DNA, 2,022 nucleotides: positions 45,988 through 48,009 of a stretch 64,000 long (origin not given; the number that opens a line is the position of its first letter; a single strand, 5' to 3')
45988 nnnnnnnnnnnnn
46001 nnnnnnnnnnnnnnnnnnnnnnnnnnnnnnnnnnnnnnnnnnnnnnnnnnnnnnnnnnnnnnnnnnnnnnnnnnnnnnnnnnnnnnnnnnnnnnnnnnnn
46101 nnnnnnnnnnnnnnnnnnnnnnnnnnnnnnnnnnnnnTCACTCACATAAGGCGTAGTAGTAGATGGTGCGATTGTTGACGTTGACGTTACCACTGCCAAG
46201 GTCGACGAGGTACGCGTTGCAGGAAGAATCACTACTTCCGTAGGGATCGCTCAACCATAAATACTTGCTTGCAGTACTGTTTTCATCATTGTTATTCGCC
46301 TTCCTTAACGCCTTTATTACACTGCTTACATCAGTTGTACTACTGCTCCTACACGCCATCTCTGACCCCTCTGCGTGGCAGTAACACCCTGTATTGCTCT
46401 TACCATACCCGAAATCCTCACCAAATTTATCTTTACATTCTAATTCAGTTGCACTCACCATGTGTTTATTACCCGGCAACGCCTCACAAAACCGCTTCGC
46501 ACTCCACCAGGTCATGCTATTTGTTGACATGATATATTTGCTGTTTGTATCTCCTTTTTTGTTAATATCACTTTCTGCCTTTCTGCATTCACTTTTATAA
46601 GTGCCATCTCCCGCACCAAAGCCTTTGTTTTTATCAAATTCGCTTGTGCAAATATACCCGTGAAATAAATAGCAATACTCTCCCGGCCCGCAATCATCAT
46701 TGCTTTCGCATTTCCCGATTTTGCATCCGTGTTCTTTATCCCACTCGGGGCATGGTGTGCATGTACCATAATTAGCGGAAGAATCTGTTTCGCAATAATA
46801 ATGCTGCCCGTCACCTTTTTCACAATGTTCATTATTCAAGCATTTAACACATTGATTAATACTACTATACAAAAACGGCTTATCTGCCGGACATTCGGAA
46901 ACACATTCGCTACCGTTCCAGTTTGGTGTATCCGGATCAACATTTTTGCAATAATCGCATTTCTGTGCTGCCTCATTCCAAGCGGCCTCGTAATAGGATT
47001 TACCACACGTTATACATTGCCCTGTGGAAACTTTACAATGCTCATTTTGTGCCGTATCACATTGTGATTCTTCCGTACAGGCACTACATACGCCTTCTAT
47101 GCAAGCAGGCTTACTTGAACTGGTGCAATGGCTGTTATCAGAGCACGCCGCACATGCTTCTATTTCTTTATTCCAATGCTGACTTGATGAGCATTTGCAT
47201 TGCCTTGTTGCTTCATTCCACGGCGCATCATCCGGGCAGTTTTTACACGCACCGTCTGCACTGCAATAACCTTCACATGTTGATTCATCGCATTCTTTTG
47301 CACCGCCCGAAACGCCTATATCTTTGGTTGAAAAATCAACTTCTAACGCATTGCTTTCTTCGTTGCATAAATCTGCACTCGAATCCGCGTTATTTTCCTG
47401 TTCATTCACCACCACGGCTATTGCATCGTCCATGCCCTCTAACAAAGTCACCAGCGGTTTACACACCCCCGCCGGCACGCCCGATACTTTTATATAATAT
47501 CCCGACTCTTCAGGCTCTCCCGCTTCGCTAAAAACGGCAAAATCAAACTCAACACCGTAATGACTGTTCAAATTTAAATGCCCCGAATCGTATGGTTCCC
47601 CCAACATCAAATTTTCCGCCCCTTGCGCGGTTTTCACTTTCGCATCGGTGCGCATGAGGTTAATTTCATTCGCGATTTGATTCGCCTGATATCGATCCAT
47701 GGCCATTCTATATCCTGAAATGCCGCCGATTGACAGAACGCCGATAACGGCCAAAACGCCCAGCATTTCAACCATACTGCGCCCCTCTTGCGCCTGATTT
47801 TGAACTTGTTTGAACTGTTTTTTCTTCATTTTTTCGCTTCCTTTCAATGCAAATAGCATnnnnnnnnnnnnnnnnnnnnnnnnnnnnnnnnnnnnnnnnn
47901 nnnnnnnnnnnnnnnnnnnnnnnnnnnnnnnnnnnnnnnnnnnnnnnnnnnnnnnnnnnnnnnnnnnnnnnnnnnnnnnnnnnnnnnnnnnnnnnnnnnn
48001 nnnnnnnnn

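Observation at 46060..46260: Pilin-like protein tip carries a DGR variable-region signature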

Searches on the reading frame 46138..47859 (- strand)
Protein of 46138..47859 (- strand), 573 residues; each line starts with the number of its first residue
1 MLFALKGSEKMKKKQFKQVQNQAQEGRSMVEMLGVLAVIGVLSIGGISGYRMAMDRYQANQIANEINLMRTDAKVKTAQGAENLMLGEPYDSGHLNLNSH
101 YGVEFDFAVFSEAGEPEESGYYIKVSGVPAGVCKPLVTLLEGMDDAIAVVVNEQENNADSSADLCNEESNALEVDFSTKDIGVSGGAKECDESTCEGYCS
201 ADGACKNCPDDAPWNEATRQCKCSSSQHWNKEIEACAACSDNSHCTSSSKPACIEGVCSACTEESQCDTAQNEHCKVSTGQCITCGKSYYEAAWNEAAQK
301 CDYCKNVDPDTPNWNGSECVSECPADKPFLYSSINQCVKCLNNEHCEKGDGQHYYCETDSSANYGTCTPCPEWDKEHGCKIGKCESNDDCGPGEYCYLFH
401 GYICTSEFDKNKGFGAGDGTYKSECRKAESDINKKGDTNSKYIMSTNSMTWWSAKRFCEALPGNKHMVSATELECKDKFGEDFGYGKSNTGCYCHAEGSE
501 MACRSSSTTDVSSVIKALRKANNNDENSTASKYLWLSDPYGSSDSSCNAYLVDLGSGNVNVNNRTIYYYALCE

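Call 3: search_protein_families(library=pfam, proteins=[window:46138-47859:-], max_evalue=1)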
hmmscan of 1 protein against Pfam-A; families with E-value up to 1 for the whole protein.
window:46138-47859:- (573 aa): 0 families

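Call 4: search_protein_families(library=ncbifam, proteins=[window:46138-47859:-], max_evalue=1)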
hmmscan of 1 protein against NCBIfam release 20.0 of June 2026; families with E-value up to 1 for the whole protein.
window:46138-47859:- (573 aa): 1 family
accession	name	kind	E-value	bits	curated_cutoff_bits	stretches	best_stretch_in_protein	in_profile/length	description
NF047827.1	T3SSXpsH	equivalog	0.14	11.9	160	1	26-74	2-54/145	type II secretion system protein XpsH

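Call 6: find_homologous_proteins(query=window:46138-47859:-)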
Query window:46138-47859:- (573 aa): 782 proteins with E <= 0.001 among 4643 candidates; the best 120 are listed.
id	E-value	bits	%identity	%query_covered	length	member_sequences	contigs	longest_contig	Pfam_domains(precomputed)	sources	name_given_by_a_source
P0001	0.0e+0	1316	100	98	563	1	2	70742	-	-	-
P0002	5.8e-264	895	72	98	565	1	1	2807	-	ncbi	-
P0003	6.4e-264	895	71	98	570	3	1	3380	-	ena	-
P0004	7.7e-238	809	79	77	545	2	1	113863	-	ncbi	-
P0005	9.9e-238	809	67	98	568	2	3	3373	-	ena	-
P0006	2.7e-217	741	63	98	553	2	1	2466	-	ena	-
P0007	5.9e-216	737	62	99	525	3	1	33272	-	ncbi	-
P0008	5.2e-195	668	59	98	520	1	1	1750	-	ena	-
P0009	7.1e-189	648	58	99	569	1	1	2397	-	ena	-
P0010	6.5e-174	598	54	99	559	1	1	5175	-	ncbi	-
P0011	3.2e-165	569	54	98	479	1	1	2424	-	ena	-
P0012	1.4e-163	564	54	98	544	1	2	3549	-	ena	-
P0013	7.6e-158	545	55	83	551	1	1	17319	-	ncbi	-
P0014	5.6e-150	519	50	98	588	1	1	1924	-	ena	-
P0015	4.4e-132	460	52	96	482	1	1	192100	-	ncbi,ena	-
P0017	1.8e-112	395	66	43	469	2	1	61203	-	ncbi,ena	-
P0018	2.5e-107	378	53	43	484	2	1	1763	-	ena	-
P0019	1.8e-106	375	46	98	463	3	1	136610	-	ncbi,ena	-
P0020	2.4e-99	352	59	31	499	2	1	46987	-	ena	-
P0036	1.3e-73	267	53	52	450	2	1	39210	-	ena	-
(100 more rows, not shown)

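Call 7: find_encoding_contigs(protein=window:46138-47859:-, flank=10000, max_places=6)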
Protein window:46138-47859:- (573 aa): no gene with exactly this product is on record in the collection.

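Call 10: find_encoding_contigs(protein=P0001, flank=10000, max_places=4)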
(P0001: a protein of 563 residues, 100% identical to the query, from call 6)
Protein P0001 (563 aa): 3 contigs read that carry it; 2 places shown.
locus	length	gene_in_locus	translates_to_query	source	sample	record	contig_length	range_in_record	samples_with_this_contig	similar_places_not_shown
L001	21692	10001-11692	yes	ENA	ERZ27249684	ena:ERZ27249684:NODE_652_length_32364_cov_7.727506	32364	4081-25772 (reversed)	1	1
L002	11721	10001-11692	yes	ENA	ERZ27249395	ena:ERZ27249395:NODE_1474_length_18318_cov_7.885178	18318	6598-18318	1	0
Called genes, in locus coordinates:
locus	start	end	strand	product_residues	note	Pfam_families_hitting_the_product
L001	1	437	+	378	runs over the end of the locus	PF00768:Peptidase_S11, PF13354:Beta-lactamase2, PF07943:PBP5_C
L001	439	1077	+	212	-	PF13521:AAA_28 (weak), PF02223:Thymidylate_kin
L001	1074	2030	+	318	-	PF13177:DNA_pol3_delta2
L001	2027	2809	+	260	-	PF01026:TatD_DNase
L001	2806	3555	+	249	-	PF00753:Lactamase_B, PF23023:Anti-Pycsar_Apyc1, PF13483:Lactamase_B_3 (weak), PF12706:Lactamase_B_2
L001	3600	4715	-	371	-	PF13641:Glyco_tranf_2_3, PF00535:Glycos_transf_2, PF10111:Glyco_tranf_2_2 (weak)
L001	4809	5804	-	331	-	PF00535:Glycos_transf_2, PF10111:Glyco_tranf_2_2, PF13641:Glyco_tranf_2_3, PF13632:Glyco_trans_2_3 (weak)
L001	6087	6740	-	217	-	PF02230:Abhydrolase_2, PF03959:FSH1 (weak), PF12146:Hydrolase_4 (faint), PF00561:Abhydrolase_1 (weak), PF01738:DLH (weak), PF12695:Abhydrolase_5 (faint), PF00326:Peptidase_S9 (faint)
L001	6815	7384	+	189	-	-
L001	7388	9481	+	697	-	PF17191:RecG_wedge, PF00270:DEAD, PF04851:ResIII, PF00271:Helicase_C, PF19833:RecG_dom3_C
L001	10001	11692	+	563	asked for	-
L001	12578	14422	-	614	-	PF01510:Amidase_2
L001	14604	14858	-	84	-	PF00196:GerE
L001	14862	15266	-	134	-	-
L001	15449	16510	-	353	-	PF00933:Glyco_hydro_3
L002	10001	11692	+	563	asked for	-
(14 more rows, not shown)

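Call 11: find_encoding_contigs(protein=P0015, flank=10000, max_places=4)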
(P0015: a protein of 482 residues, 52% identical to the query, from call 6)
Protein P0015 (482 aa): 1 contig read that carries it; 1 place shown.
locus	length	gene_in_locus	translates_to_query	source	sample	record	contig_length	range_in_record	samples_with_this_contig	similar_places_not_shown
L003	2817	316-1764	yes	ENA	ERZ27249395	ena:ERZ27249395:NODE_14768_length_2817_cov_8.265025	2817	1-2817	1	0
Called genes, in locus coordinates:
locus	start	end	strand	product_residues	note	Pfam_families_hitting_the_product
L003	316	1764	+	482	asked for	-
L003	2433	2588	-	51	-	-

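Call 17: find_related_loci(query=A1, collection=genome_contigs, flank=10000)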
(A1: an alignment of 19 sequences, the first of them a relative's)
Query A1 (563 aa) in genome_contigs; peptide patterns used: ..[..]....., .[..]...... (x = any residue, [..] = any of these).
591 stretches matched a pattern (row limit reached: there are more); 561 encode a relative of the query (tblastn E <= 1e-3); the best 80 are kept; 80 distinct loci.
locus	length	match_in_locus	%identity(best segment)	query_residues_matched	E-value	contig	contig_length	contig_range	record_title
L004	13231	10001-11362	56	1-472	3e-160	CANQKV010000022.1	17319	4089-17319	MAG: uncultured Alphaproteobacteria bacterium isolate Lapin-026__bin93 genome assembly, contig: Lapin-026__NODE_3882_len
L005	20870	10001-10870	47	2-292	8e-71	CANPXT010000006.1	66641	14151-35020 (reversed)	MAG: uncultured Alphaproteobacteria bacterium isolate Lapin-005__bin43 genome assembly, contig: Lapin-005__NODE_478_leng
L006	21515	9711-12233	43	1-563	5e-54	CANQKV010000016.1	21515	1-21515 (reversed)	MAG: uncultured Alphaproteobacteria bacterium isolate Lapin-026__bin93 genome assembly, contig: Lapin-026__NODE_2797_len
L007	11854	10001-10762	42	2-243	7e-52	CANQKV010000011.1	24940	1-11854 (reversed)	MAG: uncultured Alphaproteobacteria bacterium isolate Lapin-026__bin93 genome assembly, contig: Lapin-026__NODE_2209_len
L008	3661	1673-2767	34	1-366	8e-52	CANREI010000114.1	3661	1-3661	MAG: uncultured Alphaproteobacteria bacterium isolate Lapin-024__bin64 genome assembly, contig: Lapin-024__NODE_30066_le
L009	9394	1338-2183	35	1-353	4e-50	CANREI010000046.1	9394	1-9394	MAG: uncultured Alphaproteobacteria bacterium isolate Lapin-024__bin64 genome assembly, contig: Lapin-024__NODE_9134_len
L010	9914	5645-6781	33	1-380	8e-49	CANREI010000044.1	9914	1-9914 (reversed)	MAG: uncultured Alphaproteobacteria bacterium isolate Lapin-024__bin64 genome assembly, contig: Lapin-024__NODE_8568_len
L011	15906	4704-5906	43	9-562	3e-48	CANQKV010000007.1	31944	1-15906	MAG: uncultured Alphaproteobacteria bacterium isolate Lapin-026__bin93 genome assembly, contig: Lapin-026__NODE_1500_len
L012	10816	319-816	56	15-173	6e-45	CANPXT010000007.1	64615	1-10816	MAG: uncultured Alphaproteobacteria bacterium isolate Lapin-005__bin43 genome assembly, contig: Lapin-005__NODE_503_leng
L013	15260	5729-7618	35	1-528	2e-52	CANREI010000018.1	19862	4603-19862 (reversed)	MAG: uncultured Alphaproteobacteria bacterium isolate Lapin-024__bin64 genome assembly, contig: Lapin-024__NODE_3488_len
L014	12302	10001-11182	37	2-563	1e-42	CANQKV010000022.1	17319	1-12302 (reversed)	MAG: uncultured Alphaproteobacteria bacterium isolate Lapin-026__bin93 genome assembly, contig: Lapin-026__NODE_3882_len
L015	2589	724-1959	39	9-563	7e-26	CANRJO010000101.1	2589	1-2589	MAG: uncultured Alphaproteobacteria bacterium isolate Lapin-021__bin60 genome assembly, contig: Lapin-021__NODE_53401_le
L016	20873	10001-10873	31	14-319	3e-25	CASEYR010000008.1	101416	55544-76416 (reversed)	uncultured Alphaproteobacteria bacterium isolate B5_L1_362362_idba_bin.105 genome assembly, contig: B5_L1_362362_idba_bi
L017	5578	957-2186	39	11-563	5e-25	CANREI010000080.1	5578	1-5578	MAG: uncultured Alphaproteobacteria bacterium isolate Lapin-024__bin64 genome assembly, contig: Lapin-024__NODE_17380_le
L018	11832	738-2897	28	13-563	2e-24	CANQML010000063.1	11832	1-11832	MAG: Candidatus Gastranaerophilales bacterium isolate Lapin-014__bin53 genome assembly, contig: Lapin-014__NODE_4650_len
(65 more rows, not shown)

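Call 37: list_cluster_members(proteins=[P0003, P0004, P0005, P0006, P0007, P0017, P0018, P0019, P0020, P0036])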
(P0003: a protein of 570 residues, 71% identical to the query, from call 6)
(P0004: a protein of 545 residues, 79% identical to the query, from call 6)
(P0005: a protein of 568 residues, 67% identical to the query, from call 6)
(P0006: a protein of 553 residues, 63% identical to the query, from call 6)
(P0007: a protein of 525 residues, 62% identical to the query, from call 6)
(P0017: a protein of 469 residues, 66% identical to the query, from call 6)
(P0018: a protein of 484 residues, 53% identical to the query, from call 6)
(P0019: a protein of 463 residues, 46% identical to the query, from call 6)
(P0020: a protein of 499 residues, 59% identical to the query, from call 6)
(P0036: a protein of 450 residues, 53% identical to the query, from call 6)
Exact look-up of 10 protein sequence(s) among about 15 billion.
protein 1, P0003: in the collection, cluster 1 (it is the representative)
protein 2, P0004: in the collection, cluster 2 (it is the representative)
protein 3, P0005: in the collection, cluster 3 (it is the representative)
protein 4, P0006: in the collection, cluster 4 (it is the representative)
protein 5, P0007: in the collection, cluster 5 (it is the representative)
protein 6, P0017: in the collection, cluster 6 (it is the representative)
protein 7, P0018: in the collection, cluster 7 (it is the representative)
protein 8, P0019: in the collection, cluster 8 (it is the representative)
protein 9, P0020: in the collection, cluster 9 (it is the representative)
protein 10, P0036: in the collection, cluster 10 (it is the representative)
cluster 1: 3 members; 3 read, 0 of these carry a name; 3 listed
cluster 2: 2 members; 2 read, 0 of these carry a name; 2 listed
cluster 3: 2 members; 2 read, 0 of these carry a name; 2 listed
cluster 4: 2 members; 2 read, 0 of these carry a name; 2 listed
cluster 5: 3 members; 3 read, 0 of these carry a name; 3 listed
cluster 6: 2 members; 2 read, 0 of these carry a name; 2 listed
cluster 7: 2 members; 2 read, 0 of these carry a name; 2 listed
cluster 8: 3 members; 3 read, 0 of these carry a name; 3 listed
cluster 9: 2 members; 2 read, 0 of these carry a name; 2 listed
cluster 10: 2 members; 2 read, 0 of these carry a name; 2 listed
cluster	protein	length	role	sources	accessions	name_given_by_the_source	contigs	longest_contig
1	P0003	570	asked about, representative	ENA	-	-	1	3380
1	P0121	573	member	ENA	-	-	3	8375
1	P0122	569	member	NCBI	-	-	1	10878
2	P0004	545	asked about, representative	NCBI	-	-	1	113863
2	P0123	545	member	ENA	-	-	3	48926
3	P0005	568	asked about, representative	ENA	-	-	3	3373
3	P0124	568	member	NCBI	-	-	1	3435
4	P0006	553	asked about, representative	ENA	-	-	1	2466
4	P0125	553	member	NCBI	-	-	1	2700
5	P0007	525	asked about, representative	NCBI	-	-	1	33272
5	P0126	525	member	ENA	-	-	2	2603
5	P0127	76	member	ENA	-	-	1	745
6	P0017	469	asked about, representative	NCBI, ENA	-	-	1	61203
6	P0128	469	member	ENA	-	-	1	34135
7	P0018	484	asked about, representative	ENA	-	-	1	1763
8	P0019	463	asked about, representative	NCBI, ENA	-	-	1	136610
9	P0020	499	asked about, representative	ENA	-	-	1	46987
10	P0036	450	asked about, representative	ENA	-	-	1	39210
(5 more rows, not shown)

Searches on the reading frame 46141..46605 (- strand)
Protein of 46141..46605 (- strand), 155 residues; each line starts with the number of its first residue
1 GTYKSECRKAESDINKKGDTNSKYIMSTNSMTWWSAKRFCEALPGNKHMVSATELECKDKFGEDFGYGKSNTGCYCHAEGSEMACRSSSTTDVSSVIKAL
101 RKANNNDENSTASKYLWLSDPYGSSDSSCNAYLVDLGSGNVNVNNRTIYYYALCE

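Call 47: search_solved_structures(query=window:46141-46605:-, max_evalue=10)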
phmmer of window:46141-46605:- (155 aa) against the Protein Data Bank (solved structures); distinct sequences matched with E-value up to 10: 2.
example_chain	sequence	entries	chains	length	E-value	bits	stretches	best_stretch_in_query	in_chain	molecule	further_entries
2e3x_B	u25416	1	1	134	0.2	15.1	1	29-57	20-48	Coagulation factor X-activating enzyme light chain 2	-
8c80_B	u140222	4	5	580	1.2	12.6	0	84-135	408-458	Serine palmitoyltransferase 1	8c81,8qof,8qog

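Call 55: predict_structure(alignment_id=A2)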
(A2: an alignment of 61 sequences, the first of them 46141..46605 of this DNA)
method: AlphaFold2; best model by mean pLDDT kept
length: 155 residues; sequences in the alignment: 61
mean_pLDDT: 89.7   pTM: 0.85
mean pLDDT of the five models: 89.7, 87.0, 86.7, 85.5, 85.4
residues with pLDDT >= 90: 115; 70-90: 24; 50-70: 15; < 50: 1
segments of 3 or more residues with pLDDT < 50: none
pLDDT, mean of each block of 10 residues (from residue 1): 75 95 97 97 97 86 57 86 91 96 97 96 80 96 95 98
secondary structure, 60 per line:
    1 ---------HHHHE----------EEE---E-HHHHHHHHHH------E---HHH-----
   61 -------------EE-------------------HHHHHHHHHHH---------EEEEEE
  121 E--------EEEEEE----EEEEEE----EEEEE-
elements in order: H10-13 E25-27 H33-42 H95-105 E115-121 E130-135 E140-145 E150-154

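Call 58: fold_search(model_id=the predicted structure, library=pdb)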
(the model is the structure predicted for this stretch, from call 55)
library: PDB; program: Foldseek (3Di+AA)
matches with E <= 10: 280; with E <= 0.001: 0
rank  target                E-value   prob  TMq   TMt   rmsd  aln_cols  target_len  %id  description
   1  1c3a_B                2.1e-03  1.00  0.40  0.49   8.7       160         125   11  CRYSTAL STRUCTURE OF FLAVOCETIN-A FROM THE HABU SNAKE VENOM, A NOVEL CYCLIC TETRAMER OF C-TYPE LECTIN-LIKE HETERODIMER (released 2000-03-06)
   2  1uos_B                5.3e-03  0.99  0.42  0.51   7.4       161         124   14  The Crystal Structure of the Snake Venom Toxin Convulxin (released 2003-10-14)
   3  1v4l_B                5.6e-03  0.99  0.41  0.49   7.7       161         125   10  Crystal structure of a platelet agglutination factor isolated from the venom of Taiwan habu (Trimeresurus mucrosquamat (released 2003-12-02)
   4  2vrp_B                1.4e-02  0.97  0.41  0.50   7.6       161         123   11  Structure of rhodocytin (released 2008-07-08)
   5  1oz7_B                1.6e-02  0.80  0.33  0.40  16.9       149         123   12  Crystal structure of Echicetin from the venom of Indian saw-scaled viper (Echis carinatus) at 2.4 resolution (released 2003-12-30)
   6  1iod_B                1.8e-02  0.97  0.41  0.50   8.1       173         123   11  CRYSTAL STRUCTURE OF THE COMPLEX BETWEEN THE COAGULATION FACTOR X BINDING PROTEIN FROM SNAKE VENOM AND THE GLA DOMAIN  (released 2001-06-27)
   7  3vpp_A                2.0e-02  0.99  0.40  0.51   5.4       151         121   13  Crystal Structure of the Human CLEC9A C-type Lectin-Like Domain (released 2012-04-25)
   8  3wwk_A                2.0e-02  0.69  0.33  0.38  14.8       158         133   12  Crystal structure of CLEC-2 in complex with rhodocytin (released 2014-10-22)
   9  1umr_C                2.2e-02  0.97  0.42  0.50   7.3       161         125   12  Crystal structure of the platelet activator convulxin, a disulfide linked a4b4 cyclic tetramer from the venom of Crota (released 2003-11-21)
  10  1bv4_B                2.2e-02  0.91  0.35  0.48  12.8       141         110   13  APO-MANNOSE-BINDING PROTEIN-C (released 1999-01-13)
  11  1ixx_B                2.3e-02  0.97  0.42  0.51   6.8       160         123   10  CRYSTAL STRUCTURE OF COAGULATION FACTORS IX/X-BINDING PROTEIN (IX/X-BP) FROM VENOM OF HABU SNAKE WITH A HETERODIMER OF (released 1998-05-06)
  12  8q4e_A                2.4e-02  0.97  0.43  0.50   6.3       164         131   11  Structure of Legionella pneumophila Lcl C-terminal domain (released 2023-12-27)
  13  3ubu_B                2.8e-02  0.96  0.41  0.49   8.1       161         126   10  Crystal structure of agkisacucetin, a GpIb-binding snaclec (snake C-type lectin) that inhibits platelet (released 2012-04-11)
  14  8w8t_A                2.9e-02  0.99  0.42  0.52   3.5       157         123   11  Crystal structure of human CLEC12A CRD (released 2024-03-06)
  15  1bj3_A                3.3e-02  0.47  0.31  0.36  15.7       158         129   14  CRYSTAL STRUCTURE OF COAGULATION FACTOR IX-BINDING PROTEIN (IX-BP) FROM VENOM OF HABU SNAKE WITH A HETERODIMER OF C-TY (released 1999-08-16)
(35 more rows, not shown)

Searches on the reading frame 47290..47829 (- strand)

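Call 76: search_protein_families(library=pfam, proteins=[window:47290-47829:-], max_evalue=10)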
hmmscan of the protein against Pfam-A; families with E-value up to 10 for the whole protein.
window:47290-47829:- (180 aa): 1 family
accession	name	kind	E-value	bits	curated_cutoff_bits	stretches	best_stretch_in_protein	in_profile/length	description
PF07963.17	N_methyl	-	0.52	10.4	21.2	1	18-35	8-25/27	Prokaryotic N-terminal methylation motif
